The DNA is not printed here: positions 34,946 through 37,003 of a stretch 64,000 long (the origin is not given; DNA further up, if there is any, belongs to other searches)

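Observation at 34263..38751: Miniature type V CRISPR-Cas system: cas1-cas2-cas4-(585-aa TnpB-like Cas12f/Cas14-like effector)-array, in a bacterial glycosylation island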

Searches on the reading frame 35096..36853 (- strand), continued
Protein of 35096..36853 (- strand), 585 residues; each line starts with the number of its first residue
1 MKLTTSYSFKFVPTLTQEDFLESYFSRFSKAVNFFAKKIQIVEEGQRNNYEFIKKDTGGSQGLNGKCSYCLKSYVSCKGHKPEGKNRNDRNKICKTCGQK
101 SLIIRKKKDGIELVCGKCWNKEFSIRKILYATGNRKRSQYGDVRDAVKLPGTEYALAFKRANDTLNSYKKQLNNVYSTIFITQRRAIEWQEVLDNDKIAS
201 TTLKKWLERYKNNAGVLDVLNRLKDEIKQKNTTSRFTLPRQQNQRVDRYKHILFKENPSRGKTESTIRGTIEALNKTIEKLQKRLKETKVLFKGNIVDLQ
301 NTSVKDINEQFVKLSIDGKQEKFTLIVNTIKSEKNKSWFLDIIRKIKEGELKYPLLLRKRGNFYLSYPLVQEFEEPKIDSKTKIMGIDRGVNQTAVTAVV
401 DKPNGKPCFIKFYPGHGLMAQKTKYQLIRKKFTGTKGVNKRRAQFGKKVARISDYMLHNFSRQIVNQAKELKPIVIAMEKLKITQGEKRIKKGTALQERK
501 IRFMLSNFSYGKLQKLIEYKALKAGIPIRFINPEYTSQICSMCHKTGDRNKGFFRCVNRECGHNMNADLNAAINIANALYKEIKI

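Call 26: find_encoding_contigs(protein=P0004, flank=6000, max_places=2)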
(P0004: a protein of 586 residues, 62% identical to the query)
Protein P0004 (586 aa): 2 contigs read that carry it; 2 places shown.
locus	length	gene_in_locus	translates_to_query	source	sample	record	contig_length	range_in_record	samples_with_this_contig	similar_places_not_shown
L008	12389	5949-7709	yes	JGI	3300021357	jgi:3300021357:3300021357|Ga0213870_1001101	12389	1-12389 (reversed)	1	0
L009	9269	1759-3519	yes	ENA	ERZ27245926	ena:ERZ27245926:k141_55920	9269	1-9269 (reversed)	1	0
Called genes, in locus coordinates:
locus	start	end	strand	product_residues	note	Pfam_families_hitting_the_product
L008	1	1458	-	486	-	?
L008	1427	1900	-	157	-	-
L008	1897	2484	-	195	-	-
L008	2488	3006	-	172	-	-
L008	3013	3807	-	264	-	PF13098:Thioredoxin_2 (weak), PF13462:Thioredoxin_4, PF01323:DSBA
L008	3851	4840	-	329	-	PF05569:Peptidase_M56, PF01435:Peptidase_M48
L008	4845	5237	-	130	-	PF03965:Penicillinase_R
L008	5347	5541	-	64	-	PF12728:HTH_17, PF00376:MerR (weak), PF13411:MerR_1 (weak)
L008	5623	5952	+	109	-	PF01930:Cas_Cas4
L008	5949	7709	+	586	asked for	PF07282:Cas12f1-like_TNB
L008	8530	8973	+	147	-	PF01936:NYN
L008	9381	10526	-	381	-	PF04188:Mannosyl_trans2 (weak)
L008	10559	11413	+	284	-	PF00657:Lipase_GDSL (weak), PF13472:Lipase_GDSL_2 (weak)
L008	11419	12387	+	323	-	?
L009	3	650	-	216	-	?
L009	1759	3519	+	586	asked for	PF07282:Cas12f1-like_TNB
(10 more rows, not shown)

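Call 27: find_encoding_contigs(protein=P0014, flank=6000, max_places=2)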
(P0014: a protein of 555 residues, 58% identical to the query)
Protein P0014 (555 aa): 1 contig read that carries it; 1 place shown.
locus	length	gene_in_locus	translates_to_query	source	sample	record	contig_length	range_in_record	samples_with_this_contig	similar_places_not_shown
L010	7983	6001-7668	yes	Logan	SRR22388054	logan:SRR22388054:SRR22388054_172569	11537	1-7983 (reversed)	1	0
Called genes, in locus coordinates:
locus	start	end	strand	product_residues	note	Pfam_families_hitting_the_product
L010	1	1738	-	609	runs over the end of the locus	PF03717:PBP_dimer, PF00905:Transpeptidase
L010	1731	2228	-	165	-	-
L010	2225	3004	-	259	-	PF04085:MreC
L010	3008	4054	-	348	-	PF06723:MreB_Mbl, PF00022:Actin (faint), PF00012:HSP70, PF11104:PilM_2 (faint), PF14450:FtsA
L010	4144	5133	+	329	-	PF01867:Cas_Cas1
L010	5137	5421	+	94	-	PF09827:CRISPR_Cas2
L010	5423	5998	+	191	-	PF01930:Cas_Cas4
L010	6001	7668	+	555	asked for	PF07282:Cas12f1-like_TNB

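Call 28: find_encoding_contigs(protein=P0017, flank=6000, max_places=2)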
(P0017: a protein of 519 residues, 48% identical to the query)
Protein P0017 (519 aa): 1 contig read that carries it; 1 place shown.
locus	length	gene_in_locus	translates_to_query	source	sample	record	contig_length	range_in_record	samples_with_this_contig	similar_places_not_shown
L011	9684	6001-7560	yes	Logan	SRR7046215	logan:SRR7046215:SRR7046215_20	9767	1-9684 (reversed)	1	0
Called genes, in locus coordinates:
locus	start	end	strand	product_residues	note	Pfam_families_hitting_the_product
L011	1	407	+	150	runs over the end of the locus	PF00411:Ribosomal_S11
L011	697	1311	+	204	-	PF00163:Ribosomal_S4, PF01479:S4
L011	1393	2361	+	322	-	PF13656:RNA_pol_L_2 (faint), PF01193:RNA_pol_L, PF01000:RNA_pol_A_bac, PF03118:RNA_pol_A_CTD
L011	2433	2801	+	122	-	PF01196:Ribosomal_L17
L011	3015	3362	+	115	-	PF00572:Ribosomal_L13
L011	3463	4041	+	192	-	PF00380:Ribosomal_S9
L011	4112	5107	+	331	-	PF01867:Cas_Cas1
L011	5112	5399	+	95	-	PF09827:CRISPR_Cas2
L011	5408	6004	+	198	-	PF01930:Cas_Cas4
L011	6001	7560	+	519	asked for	PF07282:Cas12f1-like_TNB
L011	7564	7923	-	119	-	-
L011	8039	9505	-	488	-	-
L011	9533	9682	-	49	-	?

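Call 29: find_encoding_contigs(protein=P0002, flank=6000, max_places=2)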
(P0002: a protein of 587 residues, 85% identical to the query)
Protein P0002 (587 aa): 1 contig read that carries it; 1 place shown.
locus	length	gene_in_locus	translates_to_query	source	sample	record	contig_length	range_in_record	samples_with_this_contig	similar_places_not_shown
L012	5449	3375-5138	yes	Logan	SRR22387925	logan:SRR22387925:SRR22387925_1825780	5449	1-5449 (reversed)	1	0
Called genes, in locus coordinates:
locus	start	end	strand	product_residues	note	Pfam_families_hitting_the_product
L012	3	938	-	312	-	?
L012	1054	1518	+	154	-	PF13366:PDDEXK_3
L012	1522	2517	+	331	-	PF01867:Cas_Cas1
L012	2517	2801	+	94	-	PF09827:CRISPR_Cas2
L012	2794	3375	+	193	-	PF01930:Cas_Cas4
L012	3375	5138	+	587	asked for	PF07282:Cas12f1-like_TNB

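Call 34: find_related_loci(query=A1, collection=metagenome_contigs, flank=4000)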
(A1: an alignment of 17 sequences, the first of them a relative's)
Query A1 (585 aa) in metagenome_contigs; peptide patterns used: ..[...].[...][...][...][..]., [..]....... (x = any residue, [..] = any of these).
312 stretches matched a pattern; 5 encode a relative of the query (tblastn E <= 1e-3); 5 distinct loci.
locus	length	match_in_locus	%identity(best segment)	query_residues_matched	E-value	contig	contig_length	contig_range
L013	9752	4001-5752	62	1-585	0e+0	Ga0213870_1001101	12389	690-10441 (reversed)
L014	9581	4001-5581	51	1-582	4e-177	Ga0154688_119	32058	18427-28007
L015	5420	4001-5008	28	273-576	4e-17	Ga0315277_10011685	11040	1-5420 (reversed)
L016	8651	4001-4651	29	384-585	7e-9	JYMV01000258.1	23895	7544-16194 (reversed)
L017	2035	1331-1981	29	384-585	7e-9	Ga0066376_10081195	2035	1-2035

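Call 35: find_encoding_contigs(protein=P0003, flank=4000, max_places=1)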
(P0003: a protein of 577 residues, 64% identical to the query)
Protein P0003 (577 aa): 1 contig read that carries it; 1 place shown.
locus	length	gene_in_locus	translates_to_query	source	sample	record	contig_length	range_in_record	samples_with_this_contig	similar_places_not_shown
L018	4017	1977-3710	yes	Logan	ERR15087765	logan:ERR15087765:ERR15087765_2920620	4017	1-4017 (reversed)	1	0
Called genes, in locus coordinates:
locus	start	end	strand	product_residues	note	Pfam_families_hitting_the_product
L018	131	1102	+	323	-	PF01867:Cas_Cas1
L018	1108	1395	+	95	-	PF09827:CRISPR_Cas2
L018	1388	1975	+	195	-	PF01930:Cas_Cas4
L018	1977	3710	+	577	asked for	PF07282:Cas12f1-like_TNB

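Call 36: find_encoding_contigs(protein=P0005, flank=4000, max_places=1)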
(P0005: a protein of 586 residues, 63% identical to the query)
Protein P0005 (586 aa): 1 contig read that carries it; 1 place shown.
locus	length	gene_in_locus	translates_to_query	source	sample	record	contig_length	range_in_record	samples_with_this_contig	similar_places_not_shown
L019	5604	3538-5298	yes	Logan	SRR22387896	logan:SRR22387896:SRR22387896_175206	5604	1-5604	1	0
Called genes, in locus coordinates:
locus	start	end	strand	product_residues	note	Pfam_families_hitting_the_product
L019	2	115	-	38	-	?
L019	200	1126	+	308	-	-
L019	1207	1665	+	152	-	PF13366:PDDEXK_3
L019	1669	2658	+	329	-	PF01867:Cas_Cas1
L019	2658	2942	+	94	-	PF09827:CRISPR_Cas2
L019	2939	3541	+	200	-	PF01930:Cas_Cas4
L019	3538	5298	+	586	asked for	PF07282:Cas12f1-like_TNB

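Call 37: find_encoding_contigs(protein=P0010, flank=4000, max_places=1)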
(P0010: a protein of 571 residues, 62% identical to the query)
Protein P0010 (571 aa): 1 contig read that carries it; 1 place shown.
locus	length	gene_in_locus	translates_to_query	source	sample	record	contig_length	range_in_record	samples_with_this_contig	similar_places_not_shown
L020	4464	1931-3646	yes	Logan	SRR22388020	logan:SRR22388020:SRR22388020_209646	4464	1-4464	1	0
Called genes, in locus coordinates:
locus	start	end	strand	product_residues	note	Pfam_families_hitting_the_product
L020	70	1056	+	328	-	PF01867:Cas_Cas1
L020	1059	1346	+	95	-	PF09827:CRISPR_Cas2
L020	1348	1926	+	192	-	PF01930:Cas_Cas4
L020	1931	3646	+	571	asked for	PF07282:Cas12f1-like_TNB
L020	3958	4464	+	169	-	?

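Call 38: find_encoding_contigs(protein=P0016, flank=4000, max_places=1)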
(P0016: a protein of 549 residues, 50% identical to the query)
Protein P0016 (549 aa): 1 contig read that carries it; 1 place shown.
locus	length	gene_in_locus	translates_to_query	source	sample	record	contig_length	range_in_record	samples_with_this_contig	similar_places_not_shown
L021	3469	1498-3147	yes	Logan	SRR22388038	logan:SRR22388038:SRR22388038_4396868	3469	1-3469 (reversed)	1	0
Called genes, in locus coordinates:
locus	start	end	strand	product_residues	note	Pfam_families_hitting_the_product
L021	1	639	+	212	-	?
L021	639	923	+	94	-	PF09827:CRISPR_Cas2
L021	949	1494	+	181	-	PF01930:Cas_Cas4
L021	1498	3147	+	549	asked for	PF07282:Cas12f1-like_TNB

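Call 39: find_encoding_contigs(protein=P0013, flank=4000, max_places=1)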
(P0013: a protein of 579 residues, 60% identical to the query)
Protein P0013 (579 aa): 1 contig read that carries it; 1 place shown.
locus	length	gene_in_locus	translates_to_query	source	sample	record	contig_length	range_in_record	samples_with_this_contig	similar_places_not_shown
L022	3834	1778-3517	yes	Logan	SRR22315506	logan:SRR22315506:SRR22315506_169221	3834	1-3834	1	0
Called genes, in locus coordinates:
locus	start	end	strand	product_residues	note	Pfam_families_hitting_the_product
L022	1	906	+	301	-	?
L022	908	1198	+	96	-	PF09827:CRISPR_Cas2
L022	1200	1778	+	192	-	PF01930:Cas_Cas4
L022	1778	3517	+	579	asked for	PF07282:Cas12f1-like_TNB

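Call 62: search_protein_representatives(alignment_id=A1)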
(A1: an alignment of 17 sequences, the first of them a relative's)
Query: 17 sequences, 576 profile positions. Proteins with E-value up to 0.001 (for the whole library): 9525; up to 1e-10: 2530; up to 1e-30: 38. The best 150 are listed.
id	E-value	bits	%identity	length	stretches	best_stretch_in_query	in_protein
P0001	0.0e+00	1013.6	-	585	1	1-575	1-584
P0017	5.2e-224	761.5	-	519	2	224-575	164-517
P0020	3.5e-125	435.2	-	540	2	81-572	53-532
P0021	4.8e-105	368.7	-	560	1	2-575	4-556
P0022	8.4e-104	364.6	-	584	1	3-572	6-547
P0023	1.4e-83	297.9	-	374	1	209-557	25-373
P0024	1.5e-83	297.7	-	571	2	108-572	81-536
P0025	4.3e-83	296.2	-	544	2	84-575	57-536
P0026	3.1e-82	293.4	-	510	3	224-573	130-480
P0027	6.2e-79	282.5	-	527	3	218-575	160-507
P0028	9.7e-74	265.3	-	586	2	218-572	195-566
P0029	8.8e-71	255.6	-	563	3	217-575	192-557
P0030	1.2e-67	245.2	-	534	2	230-575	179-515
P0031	4.4e-67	243.4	-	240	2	80-286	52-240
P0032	1.1e-57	212.4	-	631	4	352-575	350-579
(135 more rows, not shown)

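Call 63: list_cluster_members(proteins=[P0020, P0021, P0022, P0024, P0025, P0026, P0027, P0028, P0029, P0030])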
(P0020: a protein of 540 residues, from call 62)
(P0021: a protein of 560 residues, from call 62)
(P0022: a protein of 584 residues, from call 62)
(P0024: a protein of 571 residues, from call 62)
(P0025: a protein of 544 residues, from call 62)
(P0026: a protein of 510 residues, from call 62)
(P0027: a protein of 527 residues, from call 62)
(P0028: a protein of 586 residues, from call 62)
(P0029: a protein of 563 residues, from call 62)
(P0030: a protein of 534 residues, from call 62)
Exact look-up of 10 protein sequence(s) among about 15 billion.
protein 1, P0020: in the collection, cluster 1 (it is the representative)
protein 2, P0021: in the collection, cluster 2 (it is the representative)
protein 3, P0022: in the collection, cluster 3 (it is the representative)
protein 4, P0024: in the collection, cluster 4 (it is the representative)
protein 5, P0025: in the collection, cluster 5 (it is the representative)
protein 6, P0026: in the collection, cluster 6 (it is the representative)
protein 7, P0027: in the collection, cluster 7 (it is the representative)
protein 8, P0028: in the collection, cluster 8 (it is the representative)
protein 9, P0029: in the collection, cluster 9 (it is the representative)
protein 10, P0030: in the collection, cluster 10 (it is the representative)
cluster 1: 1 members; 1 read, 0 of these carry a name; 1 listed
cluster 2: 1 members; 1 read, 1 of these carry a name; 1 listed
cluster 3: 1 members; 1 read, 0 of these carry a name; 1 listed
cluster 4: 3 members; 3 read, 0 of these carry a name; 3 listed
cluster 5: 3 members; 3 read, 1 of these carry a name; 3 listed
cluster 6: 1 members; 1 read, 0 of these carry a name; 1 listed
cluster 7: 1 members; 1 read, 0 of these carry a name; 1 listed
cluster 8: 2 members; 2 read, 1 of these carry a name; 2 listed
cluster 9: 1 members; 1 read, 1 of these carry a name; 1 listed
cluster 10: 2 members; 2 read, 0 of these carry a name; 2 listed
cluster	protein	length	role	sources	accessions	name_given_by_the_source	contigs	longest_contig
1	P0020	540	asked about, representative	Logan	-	-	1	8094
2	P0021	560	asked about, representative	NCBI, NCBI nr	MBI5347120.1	MAG: IS200/IS605 family element transposase accessory protein TnpB [Candidatus ... | IS200/IS605 family element transposase accessory protein TnpB [Candidatus Aenigmarchaeota ...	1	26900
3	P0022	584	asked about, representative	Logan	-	-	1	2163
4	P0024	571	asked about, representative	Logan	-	-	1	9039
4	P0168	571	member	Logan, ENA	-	-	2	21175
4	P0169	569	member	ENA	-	-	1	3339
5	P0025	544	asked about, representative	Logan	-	-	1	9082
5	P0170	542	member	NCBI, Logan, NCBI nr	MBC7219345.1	MAG: IS200/IS605 family element transposase accessory protein TnpB [Hadesarchaea archaeon] | IS200/IS605 family element transposase accessory protein TnpB [Hadesarchaea archaeon]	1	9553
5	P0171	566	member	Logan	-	-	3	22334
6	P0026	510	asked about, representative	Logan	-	-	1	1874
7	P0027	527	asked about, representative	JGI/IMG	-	-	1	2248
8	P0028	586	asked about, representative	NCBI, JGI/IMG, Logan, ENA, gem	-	-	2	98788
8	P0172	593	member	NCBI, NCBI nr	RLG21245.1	hypothetical protein DRN74_03215 [Candidatus Micrarchaeota archaeon] | MAG: hypothetical protein DRN74_03215 [Candidatus Micrarchaeota archaeon]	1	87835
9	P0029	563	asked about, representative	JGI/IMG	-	IS605 OrfB family transposase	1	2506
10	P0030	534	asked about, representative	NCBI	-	-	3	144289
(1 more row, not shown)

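Call 69: search_protein_families(library=ncbifam, proteins=[P0172, P0021, P0020, P0017, P0015, P0025, P0024], max_evalue=1e-10)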
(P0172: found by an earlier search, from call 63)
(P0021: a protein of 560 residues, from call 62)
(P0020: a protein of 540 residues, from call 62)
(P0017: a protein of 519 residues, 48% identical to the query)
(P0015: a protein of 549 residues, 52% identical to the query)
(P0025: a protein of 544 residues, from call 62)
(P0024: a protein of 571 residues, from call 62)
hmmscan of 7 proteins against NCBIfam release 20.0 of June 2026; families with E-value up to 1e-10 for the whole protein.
P0172 (593 aa): 4 families
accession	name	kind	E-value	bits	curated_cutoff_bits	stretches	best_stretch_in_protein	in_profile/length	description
NF049972.1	CRISPR_Cas12f2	exception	2.7e-150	501.6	450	1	18-575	2-523/524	type V CRISPR-associated effector Cas12f2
NF040570.1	guided_TnpB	subfamily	4e-39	135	100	1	215-569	47-388/389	RNA-guided endonuclease TnpB family protein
TIGR01766.2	TIGR01766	domain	1.5e-17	63.9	32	1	445-529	5-82/82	IS200/IS605 family accessory protein TnpB-related protein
NF038280.1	IS607_TnpB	exception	8.3e-14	51.4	350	1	339-571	179-392/431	IS607 family element RNA-guided endonuclease TnpB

P0021 (560 aa): 4 families
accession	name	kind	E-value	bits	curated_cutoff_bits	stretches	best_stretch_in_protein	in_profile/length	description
NF049972.1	CRISPR_Cas12f2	exception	2.4e-164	548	450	1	8-556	1-524/524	type V CRISPR-associated effector Cas12f2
NF040570.1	guided_TnpB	subfamily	5.6e-42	144.4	100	1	169-549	8-388/389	RNA-guided endonuclease TnpB family protein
TIGR01766.2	TIGR01766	domain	2.9e-15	56.5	32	1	423-508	2-82/82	IS200/IS605 family accessory protein TnpB-related protein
NF038280.1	IS607_TnpB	exception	2e-13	50.1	350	1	351-552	198-393/431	IS607 family element RNA-guided endonuclease TnpB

P0020 (540 aa): 2 families
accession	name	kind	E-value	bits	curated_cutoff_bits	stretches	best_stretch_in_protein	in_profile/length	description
NF049972.1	CRISPR_Cas12f2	exception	3.4e-102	342.9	450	1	7-532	1-521/524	type V CRISPR-associated effector Cas12f2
NF040570.1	guided_TnpB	subfamily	1.1e-35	123.7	100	1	190-529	83-389/389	RNA-guided endonuclease TnpB family protein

P0017 (519 aa): 3 families
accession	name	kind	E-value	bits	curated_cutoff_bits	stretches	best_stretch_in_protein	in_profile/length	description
NF049972.1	CRISPR_Cas12f2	exception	6.1e-120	401.4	450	1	8-515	3-522/524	type V CRISPR-associated effector Cas12f2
NF040570.1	guided_TnpB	subfamily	2.5e-38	132.3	100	1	136-510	16-388/389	RNA-guided endonuclease TnpB family protein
TIGR01766.2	TIGR01766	domain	9.2e-14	51.7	32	1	384-470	3-82/82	IS200/IS605 family accessory protein TnpB-related protein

P0015 (549 aa): 5 families
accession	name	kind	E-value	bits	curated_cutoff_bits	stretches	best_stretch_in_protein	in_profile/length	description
NF049972.1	CRISPR_Cas12f2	exception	3e-114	382.6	450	1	9-544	3-519/524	type V CRISPR-associated effector Cas12f2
NF040570.1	guided_TnpB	subfamily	8.3e-37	127.4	100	1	175-542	24-388/389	RNA-guided endonuclease TnpB family protein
TIGR01766.2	TIGR01766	domain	1e-12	48.3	32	1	417-501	5-82/82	IS200/IS605 family accessory protein TnpB-related protein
NF045604.1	cas_Cas12e_CasX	equivalog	1.6e-12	46.6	200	0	334-509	588-760/886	type V CRISPR RNA-guided endonuclease Cas12e/CasX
NF038280.1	IS607_TnpB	exception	2.1e-12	46.7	350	1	339-543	195-391/431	IS607 family element RNA-guided endonuclease TnpB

P0025 (544 aa): 4 families
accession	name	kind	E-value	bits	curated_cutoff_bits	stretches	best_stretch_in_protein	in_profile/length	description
NF049972.1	CRISPR_Cas12f2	exception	2.3e-172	574.4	450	1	9-536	1-524/524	type V CRISPR-associated effector Cas12f2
NF040570.1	guided_TnpB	subfamily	6.2e-43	147.5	100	1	206-530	72-389/389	RNA-guided endonuclease TnpB family protein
TIGR01766.2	TIGR01766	domain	6.5e-13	49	32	1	406-487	2-82/82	IS200/IS605 family accessory protein TnpB-related protein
NF038281.1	IS200_TnpB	exception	1.1e-12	47.8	425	1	368-529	199-357/360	IS200/IS605 family element RNA-guided endonuclease TnpB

P0024 (571 aa): 3 families
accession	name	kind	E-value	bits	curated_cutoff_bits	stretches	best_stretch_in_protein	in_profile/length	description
NF049972.1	CRISPR_Cas12f2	exception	1.3e-102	344.3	450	1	11-536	1-521/524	type V CRISPR-associated effector Cas12f2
NF040570.1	guided_TnpB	subfamily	5.8e-35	121.3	100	1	222-531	87-387/389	RNA-guided endonuclease TnpB family protein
NF038281.1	IS200_TnpB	exception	5.7e-11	42.1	425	0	306-531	144-356/360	IS200/IS605 family element RNA-guided endonuclease TnpB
